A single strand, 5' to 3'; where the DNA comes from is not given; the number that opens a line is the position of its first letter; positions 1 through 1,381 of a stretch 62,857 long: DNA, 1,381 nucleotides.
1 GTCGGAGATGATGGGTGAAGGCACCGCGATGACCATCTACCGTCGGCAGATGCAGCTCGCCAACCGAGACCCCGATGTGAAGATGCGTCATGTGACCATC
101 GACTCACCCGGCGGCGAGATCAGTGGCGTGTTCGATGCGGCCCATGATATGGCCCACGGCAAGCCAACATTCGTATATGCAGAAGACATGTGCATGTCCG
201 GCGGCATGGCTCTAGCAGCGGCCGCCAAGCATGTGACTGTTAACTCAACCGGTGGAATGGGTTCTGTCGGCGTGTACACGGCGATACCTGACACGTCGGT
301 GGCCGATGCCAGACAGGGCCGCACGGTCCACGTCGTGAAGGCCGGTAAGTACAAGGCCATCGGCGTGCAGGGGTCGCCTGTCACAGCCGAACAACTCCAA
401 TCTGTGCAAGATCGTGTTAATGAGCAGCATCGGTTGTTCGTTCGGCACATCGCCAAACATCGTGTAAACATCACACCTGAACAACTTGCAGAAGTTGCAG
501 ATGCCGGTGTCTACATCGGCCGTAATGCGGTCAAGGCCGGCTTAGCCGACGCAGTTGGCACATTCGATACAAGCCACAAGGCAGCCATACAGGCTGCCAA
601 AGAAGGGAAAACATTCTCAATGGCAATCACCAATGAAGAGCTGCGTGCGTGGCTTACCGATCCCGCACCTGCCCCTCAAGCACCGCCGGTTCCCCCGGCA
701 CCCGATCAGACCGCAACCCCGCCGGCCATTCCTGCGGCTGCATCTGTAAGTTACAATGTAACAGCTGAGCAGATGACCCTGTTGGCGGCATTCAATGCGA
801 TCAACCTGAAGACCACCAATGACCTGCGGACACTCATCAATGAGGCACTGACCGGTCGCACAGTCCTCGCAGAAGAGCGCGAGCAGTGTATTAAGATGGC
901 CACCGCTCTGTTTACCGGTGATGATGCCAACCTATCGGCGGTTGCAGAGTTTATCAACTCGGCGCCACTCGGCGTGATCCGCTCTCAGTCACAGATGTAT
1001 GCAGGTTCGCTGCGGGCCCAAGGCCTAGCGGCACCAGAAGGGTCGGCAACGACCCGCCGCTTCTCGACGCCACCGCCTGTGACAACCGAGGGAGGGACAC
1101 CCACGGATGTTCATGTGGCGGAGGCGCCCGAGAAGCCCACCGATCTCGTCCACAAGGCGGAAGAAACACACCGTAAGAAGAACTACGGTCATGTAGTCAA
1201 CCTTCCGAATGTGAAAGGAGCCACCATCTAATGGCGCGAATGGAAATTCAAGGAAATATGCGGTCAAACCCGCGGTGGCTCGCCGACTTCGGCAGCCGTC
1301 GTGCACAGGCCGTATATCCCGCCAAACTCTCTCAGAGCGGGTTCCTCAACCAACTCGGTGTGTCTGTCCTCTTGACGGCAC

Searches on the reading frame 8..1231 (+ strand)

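Call 115: search_protein_families(library=pfam, proteins=[window:8-1231:+], max_evalue=0.01)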
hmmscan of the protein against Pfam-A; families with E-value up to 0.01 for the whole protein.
window:8-1231:+ (407 aa): 2 families
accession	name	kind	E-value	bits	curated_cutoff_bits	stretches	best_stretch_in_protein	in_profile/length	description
PF01343.23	Peptidase_S49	-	8.8e-31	107.4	24.9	1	48-197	3-151/154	Peptidase family S49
PF25145.1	NfeD1b_N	-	0.006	16.6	40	0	23-91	30-99/189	NfeD1b, N-terminal domain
